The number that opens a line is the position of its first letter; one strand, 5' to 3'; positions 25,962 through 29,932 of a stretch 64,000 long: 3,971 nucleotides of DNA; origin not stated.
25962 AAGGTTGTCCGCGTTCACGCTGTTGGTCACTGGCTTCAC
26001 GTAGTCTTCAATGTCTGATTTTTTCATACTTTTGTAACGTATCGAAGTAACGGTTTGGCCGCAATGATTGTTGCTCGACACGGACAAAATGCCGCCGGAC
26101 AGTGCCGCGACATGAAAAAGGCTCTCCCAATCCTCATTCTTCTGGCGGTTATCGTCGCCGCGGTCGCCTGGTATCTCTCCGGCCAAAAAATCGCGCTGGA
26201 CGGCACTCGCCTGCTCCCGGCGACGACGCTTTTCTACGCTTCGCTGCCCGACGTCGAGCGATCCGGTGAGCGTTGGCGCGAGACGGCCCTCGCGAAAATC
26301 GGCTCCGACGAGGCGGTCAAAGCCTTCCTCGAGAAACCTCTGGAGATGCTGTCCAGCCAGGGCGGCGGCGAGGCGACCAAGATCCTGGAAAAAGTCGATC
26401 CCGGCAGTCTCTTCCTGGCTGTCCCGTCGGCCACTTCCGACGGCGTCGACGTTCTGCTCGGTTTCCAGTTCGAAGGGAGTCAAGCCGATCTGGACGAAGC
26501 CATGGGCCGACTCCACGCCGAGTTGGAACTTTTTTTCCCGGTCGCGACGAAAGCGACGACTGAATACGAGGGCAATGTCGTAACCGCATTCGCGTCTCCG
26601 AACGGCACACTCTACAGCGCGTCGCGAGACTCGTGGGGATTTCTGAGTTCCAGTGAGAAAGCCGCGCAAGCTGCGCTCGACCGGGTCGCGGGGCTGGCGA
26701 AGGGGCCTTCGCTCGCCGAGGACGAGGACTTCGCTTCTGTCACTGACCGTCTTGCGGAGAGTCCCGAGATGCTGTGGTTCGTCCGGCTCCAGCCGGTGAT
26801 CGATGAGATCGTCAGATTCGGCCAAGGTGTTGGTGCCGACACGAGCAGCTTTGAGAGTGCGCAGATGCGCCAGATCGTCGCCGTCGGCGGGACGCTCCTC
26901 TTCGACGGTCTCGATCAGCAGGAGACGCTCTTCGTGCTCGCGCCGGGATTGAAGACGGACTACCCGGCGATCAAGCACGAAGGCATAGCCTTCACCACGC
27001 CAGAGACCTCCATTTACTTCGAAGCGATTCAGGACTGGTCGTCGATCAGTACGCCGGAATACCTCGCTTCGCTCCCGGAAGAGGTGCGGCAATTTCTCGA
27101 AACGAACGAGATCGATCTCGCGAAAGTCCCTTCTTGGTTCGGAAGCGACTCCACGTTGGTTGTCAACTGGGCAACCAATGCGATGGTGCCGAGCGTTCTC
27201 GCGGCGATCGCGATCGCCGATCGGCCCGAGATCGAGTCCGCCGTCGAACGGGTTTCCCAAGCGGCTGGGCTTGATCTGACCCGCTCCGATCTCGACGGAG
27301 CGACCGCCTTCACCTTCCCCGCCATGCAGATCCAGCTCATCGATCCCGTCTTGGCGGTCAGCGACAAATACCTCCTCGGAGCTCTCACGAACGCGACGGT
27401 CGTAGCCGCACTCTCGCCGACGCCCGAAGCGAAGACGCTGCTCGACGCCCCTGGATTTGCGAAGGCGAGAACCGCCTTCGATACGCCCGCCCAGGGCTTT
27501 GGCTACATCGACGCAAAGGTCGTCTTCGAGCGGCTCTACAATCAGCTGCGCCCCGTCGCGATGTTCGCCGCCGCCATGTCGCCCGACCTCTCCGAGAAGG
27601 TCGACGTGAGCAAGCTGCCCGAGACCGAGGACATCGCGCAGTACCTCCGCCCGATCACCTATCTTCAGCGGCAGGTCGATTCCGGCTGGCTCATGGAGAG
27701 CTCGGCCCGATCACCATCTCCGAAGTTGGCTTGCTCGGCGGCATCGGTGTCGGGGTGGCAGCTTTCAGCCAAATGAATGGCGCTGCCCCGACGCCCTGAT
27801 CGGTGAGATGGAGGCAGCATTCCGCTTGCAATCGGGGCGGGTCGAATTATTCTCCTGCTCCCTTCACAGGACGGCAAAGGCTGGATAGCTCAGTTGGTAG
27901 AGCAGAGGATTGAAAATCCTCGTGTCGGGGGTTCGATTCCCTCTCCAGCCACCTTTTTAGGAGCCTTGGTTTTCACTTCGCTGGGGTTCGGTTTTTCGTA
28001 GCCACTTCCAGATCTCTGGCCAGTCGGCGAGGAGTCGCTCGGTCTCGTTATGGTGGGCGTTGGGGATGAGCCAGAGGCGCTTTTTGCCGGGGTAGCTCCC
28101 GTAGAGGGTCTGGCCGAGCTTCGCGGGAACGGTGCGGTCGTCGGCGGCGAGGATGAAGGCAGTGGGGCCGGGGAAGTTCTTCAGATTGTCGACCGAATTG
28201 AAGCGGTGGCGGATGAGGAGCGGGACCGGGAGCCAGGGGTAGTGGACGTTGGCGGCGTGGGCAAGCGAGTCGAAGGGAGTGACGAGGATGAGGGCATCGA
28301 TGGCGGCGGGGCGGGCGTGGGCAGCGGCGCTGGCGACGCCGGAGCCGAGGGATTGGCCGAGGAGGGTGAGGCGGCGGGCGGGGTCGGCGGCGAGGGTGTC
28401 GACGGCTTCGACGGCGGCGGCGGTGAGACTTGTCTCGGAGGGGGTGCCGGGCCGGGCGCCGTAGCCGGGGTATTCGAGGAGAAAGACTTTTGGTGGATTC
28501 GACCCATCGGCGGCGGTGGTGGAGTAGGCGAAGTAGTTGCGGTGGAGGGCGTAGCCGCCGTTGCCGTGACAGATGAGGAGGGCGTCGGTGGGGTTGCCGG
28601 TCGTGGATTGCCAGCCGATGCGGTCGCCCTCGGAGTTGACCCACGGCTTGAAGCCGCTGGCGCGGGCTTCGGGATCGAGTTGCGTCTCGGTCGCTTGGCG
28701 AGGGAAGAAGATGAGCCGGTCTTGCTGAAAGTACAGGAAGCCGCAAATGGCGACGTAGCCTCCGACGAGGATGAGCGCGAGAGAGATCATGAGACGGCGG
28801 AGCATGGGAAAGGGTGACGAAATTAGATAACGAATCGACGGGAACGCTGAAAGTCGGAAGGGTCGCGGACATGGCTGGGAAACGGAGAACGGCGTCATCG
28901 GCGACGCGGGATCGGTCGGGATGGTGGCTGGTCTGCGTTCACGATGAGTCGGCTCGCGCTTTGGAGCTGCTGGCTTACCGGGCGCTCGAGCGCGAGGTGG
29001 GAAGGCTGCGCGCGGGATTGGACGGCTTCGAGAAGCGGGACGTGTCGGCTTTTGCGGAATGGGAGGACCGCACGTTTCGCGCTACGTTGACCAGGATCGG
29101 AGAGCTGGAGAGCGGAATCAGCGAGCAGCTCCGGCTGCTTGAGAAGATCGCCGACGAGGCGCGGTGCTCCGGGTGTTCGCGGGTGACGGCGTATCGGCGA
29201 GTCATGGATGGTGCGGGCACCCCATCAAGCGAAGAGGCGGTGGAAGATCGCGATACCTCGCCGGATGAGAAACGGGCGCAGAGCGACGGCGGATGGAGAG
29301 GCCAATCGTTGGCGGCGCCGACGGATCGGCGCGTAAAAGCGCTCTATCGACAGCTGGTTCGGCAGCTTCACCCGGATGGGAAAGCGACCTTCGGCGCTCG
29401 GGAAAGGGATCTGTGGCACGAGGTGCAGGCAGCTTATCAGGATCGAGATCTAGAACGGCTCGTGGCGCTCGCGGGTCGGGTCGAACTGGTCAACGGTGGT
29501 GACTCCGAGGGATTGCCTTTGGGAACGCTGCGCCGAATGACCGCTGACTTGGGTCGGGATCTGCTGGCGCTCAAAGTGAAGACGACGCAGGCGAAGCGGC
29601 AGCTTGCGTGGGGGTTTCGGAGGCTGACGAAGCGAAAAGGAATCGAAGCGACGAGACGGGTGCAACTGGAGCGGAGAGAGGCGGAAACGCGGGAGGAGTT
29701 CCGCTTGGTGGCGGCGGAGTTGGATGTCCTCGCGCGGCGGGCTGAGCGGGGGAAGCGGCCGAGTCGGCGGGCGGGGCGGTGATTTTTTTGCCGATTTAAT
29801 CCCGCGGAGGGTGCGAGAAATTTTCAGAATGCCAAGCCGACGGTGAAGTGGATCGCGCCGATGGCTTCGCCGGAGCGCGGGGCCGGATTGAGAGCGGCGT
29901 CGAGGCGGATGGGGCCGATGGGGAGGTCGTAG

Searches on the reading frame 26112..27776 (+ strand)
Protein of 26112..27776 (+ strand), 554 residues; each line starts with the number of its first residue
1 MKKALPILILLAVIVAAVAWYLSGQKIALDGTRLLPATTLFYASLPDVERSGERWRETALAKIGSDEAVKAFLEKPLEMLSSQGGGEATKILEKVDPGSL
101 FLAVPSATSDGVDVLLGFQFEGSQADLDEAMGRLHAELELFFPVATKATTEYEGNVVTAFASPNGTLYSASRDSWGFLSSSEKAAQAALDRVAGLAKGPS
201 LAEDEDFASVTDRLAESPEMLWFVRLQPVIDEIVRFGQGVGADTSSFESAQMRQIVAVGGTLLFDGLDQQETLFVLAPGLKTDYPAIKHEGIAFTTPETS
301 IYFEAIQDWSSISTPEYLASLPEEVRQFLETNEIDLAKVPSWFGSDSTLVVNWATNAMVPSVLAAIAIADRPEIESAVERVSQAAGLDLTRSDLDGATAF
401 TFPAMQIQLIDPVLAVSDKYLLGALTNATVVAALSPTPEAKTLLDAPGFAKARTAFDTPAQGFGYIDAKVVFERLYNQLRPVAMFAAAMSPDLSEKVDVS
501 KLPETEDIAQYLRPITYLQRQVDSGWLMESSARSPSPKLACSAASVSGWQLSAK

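Call 66: search_protein_families(library=pfam, proteins=[window:26112-27776:+])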
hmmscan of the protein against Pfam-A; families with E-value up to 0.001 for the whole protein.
window:26112-27776:+ (554 aa): 1 family
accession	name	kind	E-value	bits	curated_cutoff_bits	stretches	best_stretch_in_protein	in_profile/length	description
PF11832.13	DUF3352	-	1.6e-08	34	26.8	1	146-482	152-496/536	Protein of unknown function (DUF3352)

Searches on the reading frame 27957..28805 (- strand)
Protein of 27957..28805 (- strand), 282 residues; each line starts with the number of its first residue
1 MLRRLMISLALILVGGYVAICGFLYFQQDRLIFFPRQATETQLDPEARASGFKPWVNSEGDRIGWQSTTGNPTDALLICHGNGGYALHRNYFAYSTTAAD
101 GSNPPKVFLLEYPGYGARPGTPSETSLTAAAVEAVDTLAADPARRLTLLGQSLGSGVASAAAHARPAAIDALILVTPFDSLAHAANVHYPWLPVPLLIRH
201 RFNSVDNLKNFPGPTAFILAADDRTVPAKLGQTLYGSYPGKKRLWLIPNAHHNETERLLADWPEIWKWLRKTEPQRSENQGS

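Call 66: search_protein_families(library=pfam, proteins=[window:27957-28805:-])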
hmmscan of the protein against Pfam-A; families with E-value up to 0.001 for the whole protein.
window:27957-28805:- (282 aa): 3 families
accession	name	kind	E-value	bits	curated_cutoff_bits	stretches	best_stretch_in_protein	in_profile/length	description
PF12146.15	Hydrolase_4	-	2.5e-10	40.5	27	1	71-184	2-116/239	Serine aminopeptidase, S33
PF00561.26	Abhydrolase_1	-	2.8e-10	40.7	25.8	1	75-180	2-105/245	alpha/beta hydrolase fold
PF12697.13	Abhydrolase_6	-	1.2e-07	33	26.3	1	76-228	1-145/217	Alpha/beta hydrolase family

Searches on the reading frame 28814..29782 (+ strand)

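Call 66: search_protein_families(library=pfam, proteins=[window:28814-29782:+])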
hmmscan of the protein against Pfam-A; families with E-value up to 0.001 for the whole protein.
window:28814-29782:+ (322 aa): 1 family
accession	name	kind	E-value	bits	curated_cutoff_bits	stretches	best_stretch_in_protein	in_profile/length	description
PF00226.36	DnaJ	-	0.00038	20.9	27.8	0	170-209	13-51/63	DnaJ domain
